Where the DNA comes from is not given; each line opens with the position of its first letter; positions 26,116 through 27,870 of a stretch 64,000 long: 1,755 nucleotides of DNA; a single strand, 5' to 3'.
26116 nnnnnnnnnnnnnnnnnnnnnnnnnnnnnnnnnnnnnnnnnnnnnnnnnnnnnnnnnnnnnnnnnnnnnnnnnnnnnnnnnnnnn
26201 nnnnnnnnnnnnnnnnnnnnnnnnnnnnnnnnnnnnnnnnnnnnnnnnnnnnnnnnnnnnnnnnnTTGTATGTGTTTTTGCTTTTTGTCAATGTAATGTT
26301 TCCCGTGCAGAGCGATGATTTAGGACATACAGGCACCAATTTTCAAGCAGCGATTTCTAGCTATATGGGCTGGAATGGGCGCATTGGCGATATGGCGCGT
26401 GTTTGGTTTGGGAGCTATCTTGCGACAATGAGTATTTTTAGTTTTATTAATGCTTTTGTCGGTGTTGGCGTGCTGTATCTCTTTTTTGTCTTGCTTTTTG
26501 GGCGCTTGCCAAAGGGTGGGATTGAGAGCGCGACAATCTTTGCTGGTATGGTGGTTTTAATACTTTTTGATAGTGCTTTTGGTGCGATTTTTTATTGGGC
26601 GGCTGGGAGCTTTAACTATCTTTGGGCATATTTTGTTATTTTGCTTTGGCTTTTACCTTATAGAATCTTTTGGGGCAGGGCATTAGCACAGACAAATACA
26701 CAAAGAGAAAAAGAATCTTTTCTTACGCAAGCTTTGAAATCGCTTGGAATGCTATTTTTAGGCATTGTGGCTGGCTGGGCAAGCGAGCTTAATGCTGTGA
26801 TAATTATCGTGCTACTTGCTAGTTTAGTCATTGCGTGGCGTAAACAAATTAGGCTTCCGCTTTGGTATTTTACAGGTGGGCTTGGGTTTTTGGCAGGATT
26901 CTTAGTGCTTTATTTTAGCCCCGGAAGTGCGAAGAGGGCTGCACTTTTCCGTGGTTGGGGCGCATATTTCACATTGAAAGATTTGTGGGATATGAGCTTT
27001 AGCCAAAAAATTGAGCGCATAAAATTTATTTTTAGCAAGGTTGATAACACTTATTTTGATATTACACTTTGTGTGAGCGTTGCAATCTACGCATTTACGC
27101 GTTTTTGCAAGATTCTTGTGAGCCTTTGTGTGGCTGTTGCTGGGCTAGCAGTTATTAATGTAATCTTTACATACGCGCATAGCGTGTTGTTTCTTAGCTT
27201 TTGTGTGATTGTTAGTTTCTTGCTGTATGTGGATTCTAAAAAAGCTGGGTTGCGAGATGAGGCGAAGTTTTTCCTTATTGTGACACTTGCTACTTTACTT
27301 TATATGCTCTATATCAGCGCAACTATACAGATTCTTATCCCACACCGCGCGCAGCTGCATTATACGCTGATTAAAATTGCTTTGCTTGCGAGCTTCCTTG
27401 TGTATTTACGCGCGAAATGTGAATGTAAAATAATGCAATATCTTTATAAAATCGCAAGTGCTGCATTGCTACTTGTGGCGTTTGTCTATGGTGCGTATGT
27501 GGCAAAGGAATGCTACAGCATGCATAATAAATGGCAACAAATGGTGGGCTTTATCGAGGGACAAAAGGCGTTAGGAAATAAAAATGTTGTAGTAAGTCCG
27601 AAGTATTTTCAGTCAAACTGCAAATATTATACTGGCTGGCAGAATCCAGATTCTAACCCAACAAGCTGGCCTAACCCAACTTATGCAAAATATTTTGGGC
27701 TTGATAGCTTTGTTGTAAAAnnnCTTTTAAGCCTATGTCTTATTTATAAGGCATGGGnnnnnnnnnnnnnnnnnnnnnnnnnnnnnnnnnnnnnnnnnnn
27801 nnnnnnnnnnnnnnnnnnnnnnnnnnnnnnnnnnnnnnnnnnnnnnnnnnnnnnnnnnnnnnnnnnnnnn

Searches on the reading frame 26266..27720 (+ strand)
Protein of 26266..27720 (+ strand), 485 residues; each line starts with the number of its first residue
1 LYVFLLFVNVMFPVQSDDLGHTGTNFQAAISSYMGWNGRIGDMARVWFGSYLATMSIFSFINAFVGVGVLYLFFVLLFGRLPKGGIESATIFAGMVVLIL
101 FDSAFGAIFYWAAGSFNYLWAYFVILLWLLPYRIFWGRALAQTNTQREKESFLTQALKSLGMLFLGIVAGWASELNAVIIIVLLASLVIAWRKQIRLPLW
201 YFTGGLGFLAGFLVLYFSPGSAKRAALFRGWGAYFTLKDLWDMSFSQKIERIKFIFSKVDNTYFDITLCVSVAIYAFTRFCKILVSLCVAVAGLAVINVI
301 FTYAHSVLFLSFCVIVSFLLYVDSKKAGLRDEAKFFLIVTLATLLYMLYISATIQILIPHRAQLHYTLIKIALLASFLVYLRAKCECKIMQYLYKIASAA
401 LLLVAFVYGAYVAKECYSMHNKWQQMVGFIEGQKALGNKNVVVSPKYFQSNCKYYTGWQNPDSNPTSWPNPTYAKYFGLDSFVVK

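Call 65: find_encoding_contigs(protein=window:26266-27720:+, flank=1500, max_places=6)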
Protein window:26266-27720:+ (485 aa): no gene with exactly this product is on record in the collection.
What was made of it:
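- Tried and rejected: Exact look-up of the 485-aa DUF6056 ORF, to compare the second tract between isolates: not on record (call 65).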
